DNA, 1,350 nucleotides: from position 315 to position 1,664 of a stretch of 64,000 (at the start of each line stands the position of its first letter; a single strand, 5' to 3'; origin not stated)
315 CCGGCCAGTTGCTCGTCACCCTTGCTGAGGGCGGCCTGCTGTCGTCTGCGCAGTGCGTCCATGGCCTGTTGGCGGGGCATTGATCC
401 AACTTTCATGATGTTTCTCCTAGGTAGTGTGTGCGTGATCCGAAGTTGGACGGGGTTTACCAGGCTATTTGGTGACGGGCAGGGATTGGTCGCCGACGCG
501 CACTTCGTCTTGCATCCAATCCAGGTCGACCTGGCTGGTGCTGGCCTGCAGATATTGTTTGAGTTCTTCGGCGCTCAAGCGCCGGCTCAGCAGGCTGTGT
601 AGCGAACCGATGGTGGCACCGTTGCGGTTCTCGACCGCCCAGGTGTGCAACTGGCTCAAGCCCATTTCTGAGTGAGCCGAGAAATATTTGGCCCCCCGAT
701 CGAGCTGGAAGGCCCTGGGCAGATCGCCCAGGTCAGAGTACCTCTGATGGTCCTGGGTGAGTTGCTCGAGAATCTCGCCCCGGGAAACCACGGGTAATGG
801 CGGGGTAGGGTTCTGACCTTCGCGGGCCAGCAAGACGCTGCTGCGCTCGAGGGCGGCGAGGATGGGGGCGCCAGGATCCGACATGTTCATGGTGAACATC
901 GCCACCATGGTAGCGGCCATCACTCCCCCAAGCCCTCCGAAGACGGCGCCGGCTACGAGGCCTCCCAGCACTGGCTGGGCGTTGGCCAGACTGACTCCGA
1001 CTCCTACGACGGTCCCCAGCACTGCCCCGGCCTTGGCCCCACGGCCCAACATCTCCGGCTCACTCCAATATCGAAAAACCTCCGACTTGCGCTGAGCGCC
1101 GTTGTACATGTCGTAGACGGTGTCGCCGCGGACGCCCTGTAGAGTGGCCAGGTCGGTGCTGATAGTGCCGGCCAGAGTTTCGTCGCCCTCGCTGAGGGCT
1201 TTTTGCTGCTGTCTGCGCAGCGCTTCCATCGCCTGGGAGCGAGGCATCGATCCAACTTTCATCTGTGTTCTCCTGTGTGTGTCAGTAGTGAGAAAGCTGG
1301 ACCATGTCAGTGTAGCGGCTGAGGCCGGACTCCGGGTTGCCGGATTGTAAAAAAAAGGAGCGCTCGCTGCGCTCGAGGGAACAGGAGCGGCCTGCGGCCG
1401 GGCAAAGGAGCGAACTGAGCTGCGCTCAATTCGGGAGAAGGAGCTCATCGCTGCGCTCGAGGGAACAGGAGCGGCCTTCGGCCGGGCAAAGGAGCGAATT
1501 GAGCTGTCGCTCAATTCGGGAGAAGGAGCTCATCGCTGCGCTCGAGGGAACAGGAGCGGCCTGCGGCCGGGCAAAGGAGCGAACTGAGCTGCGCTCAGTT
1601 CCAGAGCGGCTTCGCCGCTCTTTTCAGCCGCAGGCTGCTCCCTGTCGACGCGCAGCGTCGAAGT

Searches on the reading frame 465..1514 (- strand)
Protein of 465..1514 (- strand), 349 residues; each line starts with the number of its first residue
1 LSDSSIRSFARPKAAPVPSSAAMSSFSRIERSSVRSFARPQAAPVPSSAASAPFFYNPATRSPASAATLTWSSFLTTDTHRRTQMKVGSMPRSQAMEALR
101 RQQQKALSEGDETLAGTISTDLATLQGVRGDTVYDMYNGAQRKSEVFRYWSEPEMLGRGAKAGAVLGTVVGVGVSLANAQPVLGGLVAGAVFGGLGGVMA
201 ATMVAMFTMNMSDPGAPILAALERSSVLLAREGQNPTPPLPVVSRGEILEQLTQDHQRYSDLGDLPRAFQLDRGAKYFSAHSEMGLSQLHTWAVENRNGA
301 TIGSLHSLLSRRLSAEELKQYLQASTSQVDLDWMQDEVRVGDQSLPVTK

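Call 15: search_protein_families(library=pfam, proteins=[window:465-1514:-], max_evalue=0.01)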
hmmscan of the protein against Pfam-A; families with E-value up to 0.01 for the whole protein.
window:465-1514:- (349 aa): 0 families

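Call 40: search_protein_families(library=phrogs, proteins=[window:465-1514:-], max_evalue=1)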
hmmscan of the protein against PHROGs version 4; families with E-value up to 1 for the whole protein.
window:465-1514:- (349 aa): 2 families
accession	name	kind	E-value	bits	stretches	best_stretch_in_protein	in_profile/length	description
phrog_3405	-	unknown function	0.017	14.8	1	157-203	456-500/645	-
phrog_1103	-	unknown function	0.89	10.7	0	158-177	51-74/80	-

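Call 41: search_protein_families(library=padloc, proteins=[window:465-1514:-], max_evalue=1)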
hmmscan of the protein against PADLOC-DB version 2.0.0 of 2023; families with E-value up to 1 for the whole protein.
window:465-1514:- (349 aa): 0 families

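Call 48: search_protein_families(library=ncbifam, proteins=[window:465-1514:-], max_evalue=1)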
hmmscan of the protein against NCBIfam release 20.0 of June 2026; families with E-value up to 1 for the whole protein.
window:465-1514:- (349 aa): 1 family
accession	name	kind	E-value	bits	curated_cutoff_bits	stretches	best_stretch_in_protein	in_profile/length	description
NF053611.1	YiaD_Gzip_OmpA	equivalog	0.2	11.4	175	1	158-200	27-67/206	YiaD family glycine zipper/OmpA-like lipoprotein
